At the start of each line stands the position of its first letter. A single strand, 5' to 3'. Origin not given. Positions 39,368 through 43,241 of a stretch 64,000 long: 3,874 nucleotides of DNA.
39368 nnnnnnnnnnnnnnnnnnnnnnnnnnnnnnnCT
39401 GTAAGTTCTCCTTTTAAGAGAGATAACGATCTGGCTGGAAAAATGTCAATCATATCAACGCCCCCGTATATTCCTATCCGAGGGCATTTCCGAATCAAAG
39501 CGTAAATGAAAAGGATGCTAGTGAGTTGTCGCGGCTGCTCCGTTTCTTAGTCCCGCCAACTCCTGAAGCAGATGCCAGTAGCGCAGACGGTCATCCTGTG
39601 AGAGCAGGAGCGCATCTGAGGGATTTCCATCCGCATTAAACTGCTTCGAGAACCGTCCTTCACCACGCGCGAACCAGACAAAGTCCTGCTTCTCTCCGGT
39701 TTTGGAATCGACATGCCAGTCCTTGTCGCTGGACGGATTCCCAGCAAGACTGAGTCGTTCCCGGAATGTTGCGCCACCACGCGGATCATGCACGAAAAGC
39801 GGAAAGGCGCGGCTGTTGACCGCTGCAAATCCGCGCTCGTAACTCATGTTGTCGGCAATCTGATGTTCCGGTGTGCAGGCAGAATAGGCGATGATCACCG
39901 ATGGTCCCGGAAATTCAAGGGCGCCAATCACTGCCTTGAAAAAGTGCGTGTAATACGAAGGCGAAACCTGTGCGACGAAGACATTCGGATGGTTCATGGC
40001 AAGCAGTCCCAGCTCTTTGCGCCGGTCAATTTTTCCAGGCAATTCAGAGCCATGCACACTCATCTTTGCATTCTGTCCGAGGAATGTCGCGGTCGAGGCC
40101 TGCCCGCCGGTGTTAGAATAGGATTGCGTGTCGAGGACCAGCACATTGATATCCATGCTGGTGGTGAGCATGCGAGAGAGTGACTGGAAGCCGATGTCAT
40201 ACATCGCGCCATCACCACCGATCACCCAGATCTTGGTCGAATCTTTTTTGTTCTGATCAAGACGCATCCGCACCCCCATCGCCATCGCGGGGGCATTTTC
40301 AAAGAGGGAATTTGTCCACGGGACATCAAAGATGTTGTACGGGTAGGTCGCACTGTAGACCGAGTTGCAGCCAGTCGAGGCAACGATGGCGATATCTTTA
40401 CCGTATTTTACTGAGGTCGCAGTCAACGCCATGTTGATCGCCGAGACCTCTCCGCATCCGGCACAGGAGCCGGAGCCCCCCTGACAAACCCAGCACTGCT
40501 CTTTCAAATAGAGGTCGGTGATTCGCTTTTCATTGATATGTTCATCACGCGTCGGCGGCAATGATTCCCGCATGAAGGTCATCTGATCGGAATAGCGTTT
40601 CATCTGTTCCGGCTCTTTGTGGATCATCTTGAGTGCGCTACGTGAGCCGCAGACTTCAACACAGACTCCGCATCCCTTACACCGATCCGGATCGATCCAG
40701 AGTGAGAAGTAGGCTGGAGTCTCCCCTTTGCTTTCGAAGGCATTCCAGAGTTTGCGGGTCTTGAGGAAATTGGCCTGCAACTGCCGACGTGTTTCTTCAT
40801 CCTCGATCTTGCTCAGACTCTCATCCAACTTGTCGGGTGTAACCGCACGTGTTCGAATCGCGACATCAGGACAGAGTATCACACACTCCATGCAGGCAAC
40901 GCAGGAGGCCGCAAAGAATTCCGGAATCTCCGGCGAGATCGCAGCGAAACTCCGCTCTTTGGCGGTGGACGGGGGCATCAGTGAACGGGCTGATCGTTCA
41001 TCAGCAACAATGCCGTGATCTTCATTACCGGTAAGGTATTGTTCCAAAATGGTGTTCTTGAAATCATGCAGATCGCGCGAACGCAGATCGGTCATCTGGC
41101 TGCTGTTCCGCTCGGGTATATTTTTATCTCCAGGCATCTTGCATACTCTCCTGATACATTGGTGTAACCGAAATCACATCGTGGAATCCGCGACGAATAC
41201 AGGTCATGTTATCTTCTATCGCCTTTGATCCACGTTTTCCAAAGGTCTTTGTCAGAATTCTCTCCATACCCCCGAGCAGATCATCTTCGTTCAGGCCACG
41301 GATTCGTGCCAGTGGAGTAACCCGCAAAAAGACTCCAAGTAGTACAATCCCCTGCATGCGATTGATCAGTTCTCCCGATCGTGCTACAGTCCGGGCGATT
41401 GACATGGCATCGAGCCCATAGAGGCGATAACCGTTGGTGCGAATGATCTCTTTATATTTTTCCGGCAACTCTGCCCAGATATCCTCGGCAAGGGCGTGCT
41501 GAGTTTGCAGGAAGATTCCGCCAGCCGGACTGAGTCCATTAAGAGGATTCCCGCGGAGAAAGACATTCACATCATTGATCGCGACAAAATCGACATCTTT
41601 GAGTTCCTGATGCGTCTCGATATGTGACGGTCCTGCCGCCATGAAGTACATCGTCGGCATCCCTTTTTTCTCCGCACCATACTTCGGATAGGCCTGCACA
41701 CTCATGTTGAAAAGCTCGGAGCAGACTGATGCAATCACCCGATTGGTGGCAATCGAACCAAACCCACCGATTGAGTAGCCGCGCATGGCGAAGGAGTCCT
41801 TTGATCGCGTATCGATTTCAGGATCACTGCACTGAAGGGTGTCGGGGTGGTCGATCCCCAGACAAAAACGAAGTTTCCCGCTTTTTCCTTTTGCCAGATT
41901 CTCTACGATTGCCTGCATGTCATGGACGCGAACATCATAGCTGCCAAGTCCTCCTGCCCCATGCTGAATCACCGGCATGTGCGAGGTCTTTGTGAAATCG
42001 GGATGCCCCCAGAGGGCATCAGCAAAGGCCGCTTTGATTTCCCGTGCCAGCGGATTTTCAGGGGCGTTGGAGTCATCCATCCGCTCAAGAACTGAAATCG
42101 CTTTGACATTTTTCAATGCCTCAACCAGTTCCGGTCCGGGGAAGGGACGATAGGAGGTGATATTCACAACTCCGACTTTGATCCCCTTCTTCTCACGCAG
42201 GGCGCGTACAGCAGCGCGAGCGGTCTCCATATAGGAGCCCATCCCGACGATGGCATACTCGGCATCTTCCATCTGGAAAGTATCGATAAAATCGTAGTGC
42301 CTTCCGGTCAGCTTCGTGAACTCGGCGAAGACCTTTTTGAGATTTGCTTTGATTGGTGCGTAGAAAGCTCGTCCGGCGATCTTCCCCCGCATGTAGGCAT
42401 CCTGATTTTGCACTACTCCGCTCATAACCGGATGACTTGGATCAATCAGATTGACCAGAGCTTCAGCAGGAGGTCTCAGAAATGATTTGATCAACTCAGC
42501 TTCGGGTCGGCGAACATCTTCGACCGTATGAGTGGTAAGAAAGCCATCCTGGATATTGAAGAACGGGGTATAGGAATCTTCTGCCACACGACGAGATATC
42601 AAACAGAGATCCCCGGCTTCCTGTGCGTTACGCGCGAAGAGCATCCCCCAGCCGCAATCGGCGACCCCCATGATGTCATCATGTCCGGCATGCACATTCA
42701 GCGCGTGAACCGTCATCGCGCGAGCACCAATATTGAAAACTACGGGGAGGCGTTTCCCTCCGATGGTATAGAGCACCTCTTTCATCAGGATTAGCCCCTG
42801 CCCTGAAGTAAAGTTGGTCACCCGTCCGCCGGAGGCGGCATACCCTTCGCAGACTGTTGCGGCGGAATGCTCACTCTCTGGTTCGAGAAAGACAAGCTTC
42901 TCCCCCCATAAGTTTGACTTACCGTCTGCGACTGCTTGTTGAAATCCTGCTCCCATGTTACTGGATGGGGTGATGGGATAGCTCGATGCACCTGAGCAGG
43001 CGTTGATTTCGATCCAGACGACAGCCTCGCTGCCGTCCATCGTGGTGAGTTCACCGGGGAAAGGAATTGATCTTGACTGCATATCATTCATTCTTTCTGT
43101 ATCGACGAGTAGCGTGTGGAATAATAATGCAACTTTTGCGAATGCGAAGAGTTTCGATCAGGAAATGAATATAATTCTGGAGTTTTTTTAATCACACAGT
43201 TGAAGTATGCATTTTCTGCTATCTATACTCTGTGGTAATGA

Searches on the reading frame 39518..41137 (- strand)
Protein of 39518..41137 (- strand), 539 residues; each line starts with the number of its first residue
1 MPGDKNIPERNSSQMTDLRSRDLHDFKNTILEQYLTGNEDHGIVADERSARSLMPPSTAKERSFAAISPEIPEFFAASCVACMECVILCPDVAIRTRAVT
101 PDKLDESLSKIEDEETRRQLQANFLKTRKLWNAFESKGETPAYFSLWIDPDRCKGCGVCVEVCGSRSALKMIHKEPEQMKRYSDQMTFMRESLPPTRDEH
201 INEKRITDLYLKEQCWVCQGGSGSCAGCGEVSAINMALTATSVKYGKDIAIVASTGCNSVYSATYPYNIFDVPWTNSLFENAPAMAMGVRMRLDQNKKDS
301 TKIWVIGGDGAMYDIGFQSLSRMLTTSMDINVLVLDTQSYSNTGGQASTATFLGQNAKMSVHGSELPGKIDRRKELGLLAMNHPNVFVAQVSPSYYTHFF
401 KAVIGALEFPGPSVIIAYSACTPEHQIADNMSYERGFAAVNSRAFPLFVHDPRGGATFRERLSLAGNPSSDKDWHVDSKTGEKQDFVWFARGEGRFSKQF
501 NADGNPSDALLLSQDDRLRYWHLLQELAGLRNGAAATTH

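Call 4: search_protein_families(library=pfam, proteins=[window:39518-41137:-])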
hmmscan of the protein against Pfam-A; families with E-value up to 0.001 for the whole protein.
window:39518-41137:- (539 aa): 10 families
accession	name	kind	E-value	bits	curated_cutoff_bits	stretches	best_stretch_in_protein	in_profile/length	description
PF02775.26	TPP_enzyme_C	-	7e-13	49.1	21.9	1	255-416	2-150/151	Thiamine pyrophosphate enzyme, C-terminal TPP binding domain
PF00037.32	Fer4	-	1.8e-06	27.9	21.1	1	147-163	2-18/24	4Fe-4S binding domain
PF13187.11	Fer4_9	-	2.4e-06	27.9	27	0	70-93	34-51/52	4Fe-4S dicluster domain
PF12837.12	Fer4_6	-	4.5e-06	26.8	25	1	148-163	4-19/24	4Fe-4S binding domain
PF12838.12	Fer4_7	-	1.5e-05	25.8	27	1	78-164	1-49/52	4Fe-4S dicluster domain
PF12797.12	Fer4_2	-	3.4e-05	24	24.5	1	147-163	4-20/22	4Fe-4S binding domain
PF14697.11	Fer4_21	-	4.9e-05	23.8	35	0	148-171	3-59/59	4Fe-4S dicluster domain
PF13237.11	Fer4_10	-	0.0003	21.1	25.5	0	146-178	2-22/53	4Fe-4S dicluster domain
PF13484.11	Fer4_16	-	0.00051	21.2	30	0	79-115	2-39/66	4Fe-4S double cluster binding domain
PF13459.11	Fer4_15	-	0.00074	20.6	22.4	0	147-165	2-20/66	4Fe-4S single cluster domain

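Call 5: search_protein_families(library=ncbifam, proteins=[window:39518-41137:-])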
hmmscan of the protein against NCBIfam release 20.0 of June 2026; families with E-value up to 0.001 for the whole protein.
window:39518-41137:- (539 aa): 31 families (the best 25 are shown)
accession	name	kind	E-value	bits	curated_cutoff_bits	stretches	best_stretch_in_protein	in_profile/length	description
TIGR02176.1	pyruv_ox_red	equivalog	1.9e-63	214.8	911.35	2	303-457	956-1107/1167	pyruvate:ferredoxin (flavodoxin) oxidoreductase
NF008819.1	PRK11865.1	equivalog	5e-44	150.7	405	1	219-448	15-239/300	pyruvate synthase subunit PorB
NF008818.0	PRK11864.1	subfamily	1.5e-29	103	405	1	219-449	15-236/300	3-methyl-2-oxobutanoate dehydrogenase subunit beta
NF045792.1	OxalOxredbeta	equivalog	4.8e-26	91.5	590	1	221-448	20-252/311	oxalate oxidoreductase subunit beta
NF045766.1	PhenlGlyoxDHPadI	equivalog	4.3e-24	85.1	700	1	220-460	154-393/443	NADH-dependent phenylglyoxylate dehydrogenase subunit beta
NF008820.0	PRK11866.1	equivalog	1.1e-12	47.9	402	1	224-422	17-202/287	2-oxoacid ferredoxin oxidoreductase subunit beta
TIGR02177.1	PorB_KorB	subfamily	2.2e-12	47.1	261.9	1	225-433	4-199/286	2-oxoacid:acceptor oxidoreductase, beta subunit, pyruvate/2-ketoisovalerate family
NF007204.0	PRK09625.1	equivalog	2.8e-10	40.4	125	1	148-174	86-113/133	pyruvate flavodoxin oxidoreductase subunit delta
NF041171.1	Oxoac_fdxbeta_Archa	equivalog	4.6e-10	39.3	423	1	225-435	6-203/296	2-oxoacid:ferredoxin oxidoreductase subunit beta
TIGR02179.1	PorD_KorD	subfamily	5.2e-09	36.1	60.05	1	148-174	52-77/78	2-oxoacid:acceptor oxidoreductase, delta subunit, pyruvate/2-ketoisovalerate family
NF007205.0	PRK09626.1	equivalog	5.7e-09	35.9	93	1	140-173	6-38/105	2-oxoglutarate-acceptor oxidoreductase subunit OorD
NF040684.1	PorD_Arch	equivalog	1.7e-08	34.4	120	0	72-99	27-54/85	pyruvate synthase subunit PorD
NF008821.0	PRK11869.1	equivalog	4.2e-07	29.1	438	1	225-364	17-148/286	2-oxoacid ferredoxin oxidoreductase subunit beta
NF042987.1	OGOR_delta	exception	5.4e-07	29.7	125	0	146-165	26-45/89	2-oxoglutarate ferredoxin oxidoreductase subunit delta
TIGR02512.1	FeFe_hydrog_A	subfamily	9.4e-06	24.7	405.95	0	146-181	2-37/375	[FeFe] hydrogenase, group A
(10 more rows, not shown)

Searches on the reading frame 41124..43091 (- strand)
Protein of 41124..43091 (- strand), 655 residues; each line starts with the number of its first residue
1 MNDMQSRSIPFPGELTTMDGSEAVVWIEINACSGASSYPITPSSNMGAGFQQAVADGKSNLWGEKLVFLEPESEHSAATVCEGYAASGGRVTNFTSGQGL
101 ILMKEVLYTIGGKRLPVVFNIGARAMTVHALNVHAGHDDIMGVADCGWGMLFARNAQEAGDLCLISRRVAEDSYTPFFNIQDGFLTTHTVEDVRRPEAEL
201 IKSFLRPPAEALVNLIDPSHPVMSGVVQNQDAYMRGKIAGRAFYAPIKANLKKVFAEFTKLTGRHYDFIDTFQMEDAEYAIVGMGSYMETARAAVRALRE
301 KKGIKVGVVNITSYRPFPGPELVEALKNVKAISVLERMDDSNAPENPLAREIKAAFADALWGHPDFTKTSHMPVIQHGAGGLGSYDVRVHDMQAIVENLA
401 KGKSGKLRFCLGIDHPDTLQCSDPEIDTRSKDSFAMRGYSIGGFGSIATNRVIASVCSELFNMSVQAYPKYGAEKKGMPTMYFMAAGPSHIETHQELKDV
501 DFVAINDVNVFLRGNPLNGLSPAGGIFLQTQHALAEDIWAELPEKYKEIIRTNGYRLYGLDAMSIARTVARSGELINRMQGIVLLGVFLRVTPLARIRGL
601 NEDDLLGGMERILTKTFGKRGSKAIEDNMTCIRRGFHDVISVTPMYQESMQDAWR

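Call 4: search_protein_families(library=pfam, proteins=[window:41124-43091:-])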
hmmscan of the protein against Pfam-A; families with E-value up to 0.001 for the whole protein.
window:41124-43091:- (655 aa): 4 families
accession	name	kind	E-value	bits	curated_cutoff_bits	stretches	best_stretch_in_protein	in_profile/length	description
PF01855.24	POR_N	-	6.5e-53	180.3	27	1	35-253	11-228/231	Pyruvate flavodoxin/ferredoxin oxidoreductase, thiamine diP-bdg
PF01558.24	POR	-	1.9e-23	84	27.4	1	442-636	1-172/173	Pyruvate ferredoxin/flavodoxin oxidoreductase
PF17147.9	PFOR_II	-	5e-19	69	27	1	277-359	1-81/102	Pyruvate:ferredoxin oxidoreductase core domain II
PF02780.25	Transketolase_C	-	7.9e-06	26.2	25.9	1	276-336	9-68/124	Transketolase, C-terminal domain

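Call 5: search_protein_families(library=ncbifam, proteins=[window:41124-43091:-])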
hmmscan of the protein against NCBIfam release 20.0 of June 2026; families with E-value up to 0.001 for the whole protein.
window:41124-43091:- (655 aa): 17 families
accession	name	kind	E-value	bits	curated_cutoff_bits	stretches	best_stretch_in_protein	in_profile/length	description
TIGR02176.1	pyruv_ox_red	equivalog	1.3e-103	347.9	911.35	1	15-643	1-612/1167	pyruvate:ferredoxin (flavodoxin) oxidoreductase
NF007201.0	PRK09622.1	equivalog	2.1e-73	247.5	590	1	36-401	32-380/405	2-oxoacid:ferredoxin oxidoreductase subunit alpha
NF040682.1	PorA_Arch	equivalog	6.2e-70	236.1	550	1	16-403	4-375/387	pyruvate synthase subunit PorA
NF006233.0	PRK08367.1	equivalog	5e-61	206.7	625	1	17-338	6-322/394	pyruvate ferredoxin oxidoreductase subunit alpha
NF006232.0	PRK08366.1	equivalog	1.2e-52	178.9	646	1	35-401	28-376/394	2-ketoisovalerate ferredoxin oxidoreductase subunit alpha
NF045764.1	PhenlGlyoxDHPadG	equivalog_domain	9.1e-45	152.8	700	1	18-406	5-386/398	NADH-dependent phenylglyoxylate dehydrogenase subunit alpha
NF045791.1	OxalOxredalpha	equivalog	2.5e-42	145.4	500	1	35-355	25-341/395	oxalate oxidoreductase subunit alpha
TIGR03710.1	OAFO_sf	subfamily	1.2e-19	70.3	482.75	2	14-184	192-361/561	2-oxoacid:acceptor oxidoreductase subunit alpha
NF005507.0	PRK07119.1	subfamily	1.5e-18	66.7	399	1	17-336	6-305/352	3-methyl-2-oxobutanoate dehydrogenase subunit VorB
NF006412.0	PRK08659.1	equivalog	1.7e-18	67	411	1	17-336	7-333/378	2-oxoacid:acceptor oxidoreductase subunit alpha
NF041170.1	Oxoac_fdxalpha_Archa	equivalog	1.1e-13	50.5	800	2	17-144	237-369/636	2-oxoacid:ferredoxin oxidoreductase subunit alpha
TIGR02175.1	PorC_KorC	subfamily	1.8e-12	47.4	81.1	1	442-639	10-175/177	2-oxoacid:acceptor oxidoreductase, gamma subunit, pyruvate/2-ketoisovalerate family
NF040683.1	PorC_Meth_Thtga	equivalog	1.6e-09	37.7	270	1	437-637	5-171/177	pyruvate synthase subunit PorC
NF007206.0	PRK09627.1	equivalog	5.4e-09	35.5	579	1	267-336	265-333/375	2-oxoglutarate synthase subunit alpha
NF004497.0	PRK05844.1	equivalog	1.4e-08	34.6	243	1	435-639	3-185/186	pyruvate flavodoxin oxidoreductase subunit gamma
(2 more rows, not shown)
